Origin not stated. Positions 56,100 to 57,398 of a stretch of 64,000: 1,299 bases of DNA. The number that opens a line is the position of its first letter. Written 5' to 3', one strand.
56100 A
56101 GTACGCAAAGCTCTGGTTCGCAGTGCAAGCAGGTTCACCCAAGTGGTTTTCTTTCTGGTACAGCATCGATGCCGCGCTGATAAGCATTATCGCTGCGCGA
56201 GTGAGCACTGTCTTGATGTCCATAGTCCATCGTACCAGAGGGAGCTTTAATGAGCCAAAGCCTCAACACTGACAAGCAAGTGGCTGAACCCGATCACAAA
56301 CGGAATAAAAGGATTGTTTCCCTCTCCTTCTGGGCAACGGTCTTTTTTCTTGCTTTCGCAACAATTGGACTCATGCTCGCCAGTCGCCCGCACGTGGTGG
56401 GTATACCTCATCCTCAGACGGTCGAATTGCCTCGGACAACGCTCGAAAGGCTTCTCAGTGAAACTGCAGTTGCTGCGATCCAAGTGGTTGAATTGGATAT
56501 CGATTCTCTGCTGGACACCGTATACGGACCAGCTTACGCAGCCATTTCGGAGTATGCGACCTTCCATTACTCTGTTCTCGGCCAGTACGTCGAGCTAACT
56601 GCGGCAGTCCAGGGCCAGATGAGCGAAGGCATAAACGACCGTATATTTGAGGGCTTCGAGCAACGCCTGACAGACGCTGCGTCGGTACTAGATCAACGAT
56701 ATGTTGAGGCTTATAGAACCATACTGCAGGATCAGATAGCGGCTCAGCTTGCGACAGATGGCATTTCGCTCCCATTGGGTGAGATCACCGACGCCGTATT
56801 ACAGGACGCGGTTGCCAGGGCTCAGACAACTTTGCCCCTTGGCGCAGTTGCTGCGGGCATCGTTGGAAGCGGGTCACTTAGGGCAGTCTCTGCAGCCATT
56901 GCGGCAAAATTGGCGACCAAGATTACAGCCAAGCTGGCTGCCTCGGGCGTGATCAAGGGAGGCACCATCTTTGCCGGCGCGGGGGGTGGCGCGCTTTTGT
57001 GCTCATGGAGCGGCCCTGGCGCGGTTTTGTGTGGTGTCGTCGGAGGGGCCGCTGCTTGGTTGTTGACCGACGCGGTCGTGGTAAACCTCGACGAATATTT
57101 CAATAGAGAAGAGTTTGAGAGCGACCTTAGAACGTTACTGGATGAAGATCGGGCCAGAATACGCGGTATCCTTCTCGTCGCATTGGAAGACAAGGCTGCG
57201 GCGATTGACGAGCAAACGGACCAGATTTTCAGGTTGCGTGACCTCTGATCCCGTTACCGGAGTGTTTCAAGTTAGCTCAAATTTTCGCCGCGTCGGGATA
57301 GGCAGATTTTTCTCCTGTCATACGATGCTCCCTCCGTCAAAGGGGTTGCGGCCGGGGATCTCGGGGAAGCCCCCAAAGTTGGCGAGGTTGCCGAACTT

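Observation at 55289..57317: Low-GC, opposite-strand two-gene membrane cassette inserted in the tail-tip operon where a gpK-like gene is expected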

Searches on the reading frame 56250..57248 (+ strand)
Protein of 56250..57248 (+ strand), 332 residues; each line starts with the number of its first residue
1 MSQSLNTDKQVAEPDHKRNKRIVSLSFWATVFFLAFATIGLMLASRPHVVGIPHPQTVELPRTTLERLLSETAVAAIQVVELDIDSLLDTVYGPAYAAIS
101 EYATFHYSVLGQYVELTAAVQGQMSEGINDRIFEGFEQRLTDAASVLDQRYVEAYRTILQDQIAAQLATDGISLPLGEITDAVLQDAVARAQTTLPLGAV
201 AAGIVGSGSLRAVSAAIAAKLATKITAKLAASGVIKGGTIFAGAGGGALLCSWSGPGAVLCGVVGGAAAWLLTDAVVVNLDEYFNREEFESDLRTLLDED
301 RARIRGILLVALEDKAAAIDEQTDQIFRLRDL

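Call 3: search_protein_families(library=pfam, proteins=[window:56250-57248:+], max_evalue=0.01)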
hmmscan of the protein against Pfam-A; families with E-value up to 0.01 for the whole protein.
window:56250-57248:+ (332 aa): 0 families

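Call 4: search_protein_families(library=phrogs, proteins=[window:56250-57248:+], max_evalue=0.01)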
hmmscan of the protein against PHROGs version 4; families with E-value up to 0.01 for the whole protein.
window:56250-57248:+ (332 aa): 0 families

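Call 7: find_homologous_proteins(query=window:56250-57248:+)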
Query window:56250-57248:+ (332 aa): 68 proteins with E <= 0.001 among 8000 candidates.
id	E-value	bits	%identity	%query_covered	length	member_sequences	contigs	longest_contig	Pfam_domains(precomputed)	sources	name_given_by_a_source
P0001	2.5e-195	666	95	100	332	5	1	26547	-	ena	-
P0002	7.3e-181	618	88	100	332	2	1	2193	-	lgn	-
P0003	6.2e-163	560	79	100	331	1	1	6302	-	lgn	-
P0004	2.0e-150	519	72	100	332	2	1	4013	-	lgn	-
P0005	1.2e-142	493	74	94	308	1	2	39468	-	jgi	jgi:hypothetical protein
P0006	6.6e-138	477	68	100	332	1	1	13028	-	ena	-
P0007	8.2e-131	454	65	99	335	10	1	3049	-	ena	-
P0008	9.1e-128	444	63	99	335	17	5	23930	-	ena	-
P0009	2.7e-125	436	62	99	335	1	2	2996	-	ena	-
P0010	2.6e-124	433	63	100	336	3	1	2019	-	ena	-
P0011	3.8e-123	429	61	100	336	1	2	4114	-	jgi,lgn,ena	-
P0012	5.1e-119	415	60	98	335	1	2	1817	-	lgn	-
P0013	6.2e-119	415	60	99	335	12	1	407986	-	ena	-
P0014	6.7e-118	412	62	94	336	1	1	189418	-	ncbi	-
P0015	1.9e-115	404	57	96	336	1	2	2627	-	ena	-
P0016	1.8e-114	400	65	84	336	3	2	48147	-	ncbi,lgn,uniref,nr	ncbi:hypothetical protein [Sulfitobacter mediterraneus]|uniref:Uncharacterized protein n=1 Tax=Sulfi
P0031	3.8e-94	334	62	74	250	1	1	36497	-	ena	-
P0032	1.4e-93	332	54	93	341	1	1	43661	-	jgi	jgi:uncharacterized protein YaaW (UPF0174 family)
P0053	1.9e-75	272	47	93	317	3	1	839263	-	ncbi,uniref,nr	ncbi:hypothetical protein [Mameliella alba]|uniref:hypothetical protein n=1 Tax=Mameliella alba TaxI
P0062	2.0e-58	216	41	89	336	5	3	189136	-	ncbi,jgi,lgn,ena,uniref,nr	ncbi:MAG TPA: hypothetical protein VNQ78_05575 [Paracoccus sp. (in: a-proteobacteria)]|uniref:hypoth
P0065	2.7e-45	173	35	92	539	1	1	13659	-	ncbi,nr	ncbi:MAG: hypothetical protein P8Q48_20575 [Paracoccaceae bacterium]|nr:hypothetical protein [Paraco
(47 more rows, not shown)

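Call 9: find_encoding_contigs(protein=P0001, flank=10000, max_places=3)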
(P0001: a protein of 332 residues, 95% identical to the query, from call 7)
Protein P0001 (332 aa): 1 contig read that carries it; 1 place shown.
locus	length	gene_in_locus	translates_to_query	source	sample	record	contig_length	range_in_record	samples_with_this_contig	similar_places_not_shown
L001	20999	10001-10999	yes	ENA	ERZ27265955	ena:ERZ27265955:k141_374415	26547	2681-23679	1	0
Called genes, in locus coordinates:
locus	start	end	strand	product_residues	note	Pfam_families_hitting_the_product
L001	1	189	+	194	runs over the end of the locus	PF00583:Acetyltransf_1 (weak)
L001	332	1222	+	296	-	PF00795:CN_hydrolase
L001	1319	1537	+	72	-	PF01176:eIF-1a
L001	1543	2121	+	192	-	PF02545:Maf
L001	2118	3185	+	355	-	PF10150:RNase_E_G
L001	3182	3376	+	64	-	PF03884:YacG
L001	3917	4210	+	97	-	-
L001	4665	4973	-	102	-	PF20082:DUF6476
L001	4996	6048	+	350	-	PF01479:S4, PF00849:PseudoU_synth_2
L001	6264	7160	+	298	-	PF00140:Sigma70_r1_2, PF04542:Sigma70_r2, PF04545:Sigma70_r4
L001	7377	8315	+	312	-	PF05159:Capsule_synth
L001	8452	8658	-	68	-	PF00313:CSD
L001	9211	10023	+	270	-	-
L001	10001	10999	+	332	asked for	-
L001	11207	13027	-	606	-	PF08439:Peptidase_M3_N, PF01432:Peptidase_M3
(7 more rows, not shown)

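Call 10: find_encoding_contigs(protein=P0005, flank=10000, max_places=3)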
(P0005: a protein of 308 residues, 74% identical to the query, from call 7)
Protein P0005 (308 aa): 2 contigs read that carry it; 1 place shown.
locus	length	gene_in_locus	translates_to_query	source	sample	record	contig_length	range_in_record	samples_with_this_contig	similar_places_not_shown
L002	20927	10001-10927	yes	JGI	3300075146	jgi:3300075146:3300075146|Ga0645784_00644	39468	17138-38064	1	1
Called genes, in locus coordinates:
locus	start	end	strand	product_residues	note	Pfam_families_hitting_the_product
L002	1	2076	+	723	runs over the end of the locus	PF00270:DEAD, PF00271:Helicase_C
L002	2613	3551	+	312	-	PF00144:Beta-lactamase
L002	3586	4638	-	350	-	PF01544:CorA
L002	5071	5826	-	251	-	PF23441:SDR (weak), PF00106:adh_short, PF13561:adh_short_C2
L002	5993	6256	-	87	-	-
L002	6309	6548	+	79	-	-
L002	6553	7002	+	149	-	PF11697:DUF3293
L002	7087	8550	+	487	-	PF00438:S-AdoMet_synt_N, PF02772:S-AdoMet_synt_M, PF02773:S-AdoMet_synt_C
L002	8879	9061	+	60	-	-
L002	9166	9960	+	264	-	-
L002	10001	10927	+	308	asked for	-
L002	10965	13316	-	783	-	-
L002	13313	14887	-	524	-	PF09823:DUF2357 (weak)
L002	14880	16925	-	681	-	PF07728:AAA_5 (weak)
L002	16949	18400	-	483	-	-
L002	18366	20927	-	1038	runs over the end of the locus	PF13604:AAA_30 (faint), PF13086:AAA_11, PF13191:AAA_16 (faint), PF13245:AAA_19 (weak), PF13087:AAA_12, PF04480:DUF559, PF18741:MTES_1575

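Call 11: find_encoding_contigs(protein=P0013, flank=10000, max_places=3)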
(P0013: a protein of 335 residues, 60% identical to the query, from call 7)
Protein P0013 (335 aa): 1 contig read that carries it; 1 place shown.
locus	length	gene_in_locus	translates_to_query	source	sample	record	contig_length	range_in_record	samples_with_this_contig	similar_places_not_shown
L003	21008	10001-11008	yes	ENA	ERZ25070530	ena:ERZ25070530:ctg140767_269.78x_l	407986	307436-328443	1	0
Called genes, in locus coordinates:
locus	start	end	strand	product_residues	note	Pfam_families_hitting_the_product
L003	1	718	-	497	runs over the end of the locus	-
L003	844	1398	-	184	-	-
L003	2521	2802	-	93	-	-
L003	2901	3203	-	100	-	-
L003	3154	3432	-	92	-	PF11740:KfrA_N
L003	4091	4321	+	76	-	-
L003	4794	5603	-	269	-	PF11740:KfrA_N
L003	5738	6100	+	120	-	PF00239:Resolvase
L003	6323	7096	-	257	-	PF01695:IstB_IS21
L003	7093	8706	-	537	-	PF08281:Sigma70_r4_2 (faint), PF00665:rve (weak), PF22483:Mu-transpos_C_2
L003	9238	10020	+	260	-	-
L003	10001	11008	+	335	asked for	-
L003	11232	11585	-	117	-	-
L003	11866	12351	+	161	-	PF13384:HTH_23, PF13551:HTH_29, PF13565:HTH_32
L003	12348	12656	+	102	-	-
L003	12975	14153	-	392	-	PF13384:HTH_23 (faint), PF13565:HTH_32, PF13358:DDE_3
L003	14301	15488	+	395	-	PF00872:Transposase_mut, PF10551:MULE (weak)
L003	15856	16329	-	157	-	-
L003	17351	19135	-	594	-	PF14236:DruA, PF13808:DDE_Tnp_1_assoc, PF01609:DDE_Tnp_1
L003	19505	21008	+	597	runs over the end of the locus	PF03235:GmrSD_N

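Call 16: search_protein_families(library=padloc, proteins=[window:56250-57248:+], max_evalue=1)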
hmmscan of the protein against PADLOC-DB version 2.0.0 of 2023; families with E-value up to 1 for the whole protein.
window:56250-57248:+ (332 aa): 0 families

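Call 17: search_protein_families(library=ncbifam, proteins=[window:56250-57248:+], max_evalue=1)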
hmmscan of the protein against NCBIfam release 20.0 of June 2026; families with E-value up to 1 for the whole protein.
window:56250-57248:+ (332 aa): 1 family
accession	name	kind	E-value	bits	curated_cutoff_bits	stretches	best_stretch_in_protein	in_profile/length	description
NF053524.1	thylo_ssl2009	equivalog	0.49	11.1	58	0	257-326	14-81/90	ssl2009 family thylakoid membrane protein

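Call 18: search_protein_families(library=pfam, proteins=[window:56250-57248:+], max_evalue=10)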
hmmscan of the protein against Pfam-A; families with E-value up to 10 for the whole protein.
window:56250-57248:+ (332 aa): 2 families
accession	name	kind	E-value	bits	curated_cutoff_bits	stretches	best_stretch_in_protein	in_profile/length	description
PF19130.5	DUF5813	-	0.013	15.9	25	1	105-154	36-85/144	Family of unknown function (DUF5813)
PF16940.10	Tic110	-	0.54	9.1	27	1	225-283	11-78/574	Chloroplast envelope transporter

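Call 29: predict_structure(alignment_id=A1)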
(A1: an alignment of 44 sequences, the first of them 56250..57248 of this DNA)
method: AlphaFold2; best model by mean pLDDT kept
length: 332 residues; sequences in the alignment: 44
mean_pLDDT: 72.5   pTM: 0.61
mean pLDDT of the five models: 72.5, 70.9, 70.3, 69.1, 66.4
residues with pLDDT >= 90: 81; 70-90: 137; 50-70: 38; < 50: 76
segments of 3 or more residues with pLDDT < 50: 1-3, 5-16, 45-53, 233-281
pLDDT, mean of each block of 10 residues (from residue 1): 42 49 73 82 52 61 87 94 94 94 86 77 82 90 94 94 84 74 87 84 73 76 65 42 33 33 35 45 71 89 92 91 73 40
secondary structure, 60 per line:
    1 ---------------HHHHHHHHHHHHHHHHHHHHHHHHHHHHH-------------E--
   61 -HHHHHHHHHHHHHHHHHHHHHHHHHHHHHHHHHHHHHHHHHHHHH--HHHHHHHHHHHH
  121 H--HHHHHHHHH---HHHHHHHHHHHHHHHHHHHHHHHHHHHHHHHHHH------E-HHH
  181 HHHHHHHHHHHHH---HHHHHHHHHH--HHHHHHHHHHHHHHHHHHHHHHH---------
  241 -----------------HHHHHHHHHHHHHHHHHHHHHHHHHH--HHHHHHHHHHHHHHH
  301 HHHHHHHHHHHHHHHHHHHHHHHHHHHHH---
elements in order: H16-44 H62-106 H109-121 H124-132 H136-169 H178-193 H197-206 H209-231 H258-283 H286-329

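Call 33: fold_search(model_id=the predicted structure, library=pdb)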
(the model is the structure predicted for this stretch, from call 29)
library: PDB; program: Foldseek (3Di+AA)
matches with E <= 10: 317; with E <= 0.001: 0
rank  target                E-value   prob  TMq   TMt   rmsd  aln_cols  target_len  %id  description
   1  4uos                  1.0e-01  0.93  0.26  0.38   9.6       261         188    8  Thermodynamic hyperstability in parametrically designed helical bundles (released 2014-11-05)
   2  7sqc_1F               1.7e-01  0.66  0.23  0.29  18.1       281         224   14  Ciliary C1 central pair apparatus isolated from Chlamydomonas reinhardtii (released 2022-04-13)
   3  7sqc_1J               1.9e-01  0.33  0.19  0.19  34.0       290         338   16  Ciliary C1 central pair apparatus isolated from Chlamydomonas reinhardtii (released 2022-04-13)
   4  2wcd_A                2.2e-01  0.16  0.14  0.16  37.3       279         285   17  Crystal structure of the assembled cytolysin A pore (released 2009-05-05)
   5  7n6g_3P               2.4e-01  0.14  0.14  0.13  39.6       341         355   16  C1 of central pair (released 2022-05-18)
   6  7sqc_1K               3.3e-01  0.33  0.19  0.18  35.5       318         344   13  Ciliary C1 central pair apparatus isolated from Chlamydomonas reinhardtii (released 2022-04-13)
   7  7p5m_A                4.8e-01  0.16  0.18  0.16  22.0       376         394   14  Cryo-EM structure of human TTYH2 in lipid nanodiscs (released 2021-08-11)
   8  7n6g_3R               5.0e-01  0.25  0.19  0.18  35.8       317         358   13  C1 of central pair (released 2022-05-18)
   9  7sqc_1Y               5.0e-01  0.13  0.15  0.17  29.4       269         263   13  Ciliary C1 central pair apparatus isolated from Chlamydomonas reinhardtii (released 2022-04-13)
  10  8r5s_E                5.0e-01  0.09  0.14  0.16  25.3       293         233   13  t113 - De-novo designed soluble homotetramer (released 2024-11-27)
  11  8r5s_A                5.2e-01  0.09  0.13  0.16  25.4       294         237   14  t113 - De-novo designed soluble homotetramer (released 2024-11-27)
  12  4tql_A                5.5e-01  0.12  0.15  0.20  35.8       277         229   10  Computationally designed three helix bundle (released 2014-10-15)
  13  6mrt_A                5.5e-01  0.11  0.14  0.16  38.1       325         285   15  12-meric ClyA pore complex (released 2019-05-15)
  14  7n6g_3O               5.5e-01  0.08  0.13  0.12  38.0       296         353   16  C1 of central pair (released 2022-05-18)
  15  4tql_B                6.3e-01  0.10  0.14  0.18  38.3       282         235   12  Computationally designed three helix bundle (released 2014-10-15)
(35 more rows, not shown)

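Call 36: find_related_loci(query=A1, collection=genome_contigs, flank=10000)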
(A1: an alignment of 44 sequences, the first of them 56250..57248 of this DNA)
Query A1 (332 aa) in genome_contigs; peptide patterns used: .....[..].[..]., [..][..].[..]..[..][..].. (x = any residue, [..] = any of these).
81 stretches matched a pattern; 36 encode a relative of the query (tblastn E <= 1e-3); 36 distinct loci.
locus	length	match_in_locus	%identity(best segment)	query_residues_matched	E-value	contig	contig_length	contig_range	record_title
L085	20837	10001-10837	65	55-332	6e-93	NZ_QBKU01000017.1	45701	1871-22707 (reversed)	Sulfitobacter mediterraneus strain DSM 12244 Ga0183460_117, whole genome shotgun sequence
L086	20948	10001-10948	48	9-323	2e-86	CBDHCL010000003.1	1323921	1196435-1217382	MAG: uncultured Pseudohongiella sp. isolate dd724824-78a7-4c36-87ca-1a4086abbf1a genome assembly, contig: contig_3, whol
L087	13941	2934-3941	47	1-332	1e-75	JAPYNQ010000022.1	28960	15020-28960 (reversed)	MAG: Gammaproteobacteria bacterium isolate r_call15 Seq22, whole genome shotgun sequence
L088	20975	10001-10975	42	9-332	7e-67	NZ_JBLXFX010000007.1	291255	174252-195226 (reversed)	MAG: Salipiger sp. isolate ET04-02 T04maxbin_out.002RE.5K@7, whole genome shotgun sequence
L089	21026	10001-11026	34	8-332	7e-64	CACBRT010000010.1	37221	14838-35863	uncultured Alphaproteobacteria bacterium isolate AG-359-I23 genome assembly, contig: AG-359-I23_NODE_10, whole genome sh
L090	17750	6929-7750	49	53-332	2e-61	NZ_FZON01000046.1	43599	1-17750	Antarctobacter heliothermus strain DSM 11445, whole genome shotgun sequence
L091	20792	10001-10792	41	55-317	2e-58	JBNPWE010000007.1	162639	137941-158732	Rhodobacteraceae bacterium MBR-64 Ga0505402_07, whole genome shotgun sequence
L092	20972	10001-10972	41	5-323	3e-56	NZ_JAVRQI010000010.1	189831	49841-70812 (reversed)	Paracoccus broussonetiae strain CPCC 101403 Scaffold10, whole genome shotgun sequence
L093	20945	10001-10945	42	15-323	6e-53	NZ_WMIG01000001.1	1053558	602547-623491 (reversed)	Paracoccus litorisediminis strain NBRC 112902 Scaffold1, whole genome shotgun sequence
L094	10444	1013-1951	40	8-323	8e-53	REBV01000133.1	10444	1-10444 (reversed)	MAG: Puniceicoccaceae bacterium isolate LCM1.Bin39 NODE_8578_length_10444_cov_6.75195, whole genome shotgun sequence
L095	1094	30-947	37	26-323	1e-55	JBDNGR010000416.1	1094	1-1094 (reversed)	MAG: Coxiellaceae bacterium isolate concoct.216.WLB k141_1899462, whole genome shotgun sequence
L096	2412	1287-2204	37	26-323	9e-53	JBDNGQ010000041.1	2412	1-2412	MAG: Pseudohongiellaceae bacterium isolate concoct.215.ELB k141_125371, whole genome shotgun sequence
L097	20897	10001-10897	36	61-321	7e-54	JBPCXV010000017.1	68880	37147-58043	MAG: Pseudohongiellaceae bacterium isolate MAG_seacave_92 S1Ck127_3840564, whole genome shotgun sequence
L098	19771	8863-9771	41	18-313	7e-51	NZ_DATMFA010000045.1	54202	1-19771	MAG: Paracoccus sp. (in: a-proteobacteria) isolate SMAG_U13450 k141_237153, whole genome shotgun sequence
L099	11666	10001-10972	33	5-320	2e-45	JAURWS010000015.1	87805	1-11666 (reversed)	MAG: Gammaproteobacteria bacterium isolate E10_concoct.bin.39 E10_k141_11199, whole genome shotgun sequence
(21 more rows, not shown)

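Call 38: find_encoding_contigs(protein=P0016, flank=10000, max_places=2)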
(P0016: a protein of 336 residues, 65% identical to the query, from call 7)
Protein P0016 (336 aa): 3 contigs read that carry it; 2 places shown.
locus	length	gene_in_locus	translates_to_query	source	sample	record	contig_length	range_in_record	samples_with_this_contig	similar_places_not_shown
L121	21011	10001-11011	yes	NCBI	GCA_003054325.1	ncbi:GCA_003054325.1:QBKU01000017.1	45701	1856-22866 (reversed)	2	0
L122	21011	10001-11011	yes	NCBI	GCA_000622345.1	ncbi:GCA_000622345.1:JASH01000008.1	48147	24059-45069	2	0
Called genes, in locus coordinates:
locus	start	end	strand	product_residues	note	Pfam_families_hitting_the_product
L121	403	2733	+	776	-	PF13424:TPR_12 (faint)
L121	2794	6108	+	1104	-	PF04326:SLFN_AlbA_2 (weak), PF05729:NACHT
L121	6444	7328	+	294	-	PF04055:Radical_SAM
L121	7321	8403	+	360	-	PF00586:AIRS, PF02769:AIRS_C (weak)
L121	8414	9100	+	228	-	PF00303:Thymidylat_synt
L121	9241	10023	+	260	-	-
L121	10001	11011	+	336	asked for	-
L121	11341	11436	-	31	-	-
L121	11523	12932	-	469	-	PF22860:DUF7017, PF22707:S1CSD-TOTE-2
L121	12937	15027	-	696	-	PF05970:PIF1 (weak), PF13245:AAA_19, PF13604:AAA_30, PF13538:UvrD_C_2, PF22721:TBP-TOTE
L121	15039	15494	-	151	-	-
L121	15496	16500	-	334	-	PF01844:HNH, PF14279:HNH_5, PF01230:HIT, PF11969:DcpS_C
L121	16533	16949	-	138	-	-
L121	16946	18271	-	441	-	PF00239:Resolvase, PF07508:Recombinase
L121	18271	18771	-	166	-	PF11149:DUF2924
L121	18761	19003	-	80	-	-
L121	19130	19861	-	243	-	PF27146:Y4jL_N, PF27262:y4jL_C (faint)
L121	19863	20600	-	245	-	PF01381:HTH_3, PF13560:HTH_31 (weak), PF00717:Peptidase_S24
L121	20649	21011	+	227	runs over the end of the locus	-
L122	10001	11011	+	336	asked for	-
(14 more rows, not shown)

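Call 39: find_encoding_contigs(protein=P0053, flank=10000, max_places=2)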
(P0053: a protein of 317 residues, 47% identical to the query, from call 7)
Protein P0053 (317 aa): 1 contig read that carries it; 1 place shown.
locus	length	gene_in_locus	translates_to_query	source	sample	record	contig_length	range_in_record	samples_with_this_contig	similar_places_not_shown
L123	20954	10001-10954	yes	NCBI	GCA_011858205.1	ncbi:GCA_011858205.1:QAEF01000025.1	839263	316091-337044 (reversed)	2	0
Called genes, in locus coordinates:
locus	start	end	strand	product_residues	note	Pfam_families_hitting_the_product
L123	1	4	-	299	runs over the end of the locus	PF00892:EamA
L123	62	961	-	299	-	PF00487:FA_desaturase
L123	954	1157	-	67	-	PF09834:DUF2061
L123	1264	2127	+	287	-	PF01381:HTH_3, PF13560:HTH_31 (weak)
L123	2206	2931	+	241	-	-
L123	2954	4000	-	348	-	PF00248:Aldo_ket_red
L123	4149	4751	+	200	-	-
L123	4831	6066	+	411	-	PF00083:Sugar_tr (faint), PF07690:MFS_1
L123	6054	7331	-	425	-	PF00083:Sugar_tr (weak), PF07690:MFS_1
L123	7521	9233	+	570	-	PF00133:tRNA-synt_1, PF09334:tRNA-synt_1g, PF19303:Anticodon_3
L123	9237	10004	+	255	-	-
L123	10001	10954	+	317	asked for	-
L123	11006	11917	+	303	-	-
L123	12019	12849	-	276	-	PF00561:Abhydrolase_1, PF12697:Abhydrolase_6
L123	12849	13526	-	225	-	PF00702:Hydrolase, PF13419:HAD_2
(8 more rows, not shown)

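Call 40: find_encoding_contigs(protein=P0062, flank=10000, max_places=3)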
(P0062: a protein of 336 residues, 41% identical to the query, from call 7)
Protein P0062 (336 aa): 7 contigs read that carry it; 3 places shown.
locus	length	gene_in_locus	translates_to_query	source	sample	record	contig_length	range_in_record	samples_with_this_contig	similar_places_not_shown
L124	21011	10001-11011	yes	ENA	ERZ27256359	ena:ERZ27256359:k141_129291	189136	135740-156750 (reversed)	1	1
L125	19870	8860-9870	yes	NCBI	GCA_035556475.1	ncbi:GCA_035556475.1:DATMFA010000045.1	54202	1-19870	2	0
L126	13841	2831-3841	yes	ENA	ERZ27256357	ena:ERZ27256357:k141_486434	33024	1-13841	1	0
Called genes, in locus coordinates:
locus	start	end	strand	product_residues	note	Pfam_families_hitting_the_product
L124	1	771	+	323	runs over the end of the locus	PF00962:A_deaminase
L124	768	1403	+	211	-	PF14681:UPRTase, PF00156:Pribosyltran (weak)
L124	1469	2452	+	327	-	PF05036:SPOR (weak)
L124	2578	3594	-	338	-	-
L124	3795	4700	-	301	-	PF00140:Sigma70_r1_2, PF04542:Sigma70_r2, PF04545:Sigma70_r4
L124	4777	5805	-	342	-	PF00849:PseudoU_synth_2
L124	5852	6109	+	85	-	PF20082:DUF6476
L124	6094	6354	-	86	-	PF04380:BMFP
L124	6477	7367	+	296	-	PF01790:LGT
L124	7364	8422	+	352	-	PF02636:Methyltransf_28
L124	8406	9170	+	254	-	PF02578:Cu-oxidase_4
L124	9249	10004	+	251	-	-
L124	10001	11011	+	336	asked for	-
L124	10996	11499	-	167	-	PF10722:YbjN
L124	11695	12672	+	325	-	PF00155:Aminotran_1_2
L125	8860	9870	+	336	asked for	-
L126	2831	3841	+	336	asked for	-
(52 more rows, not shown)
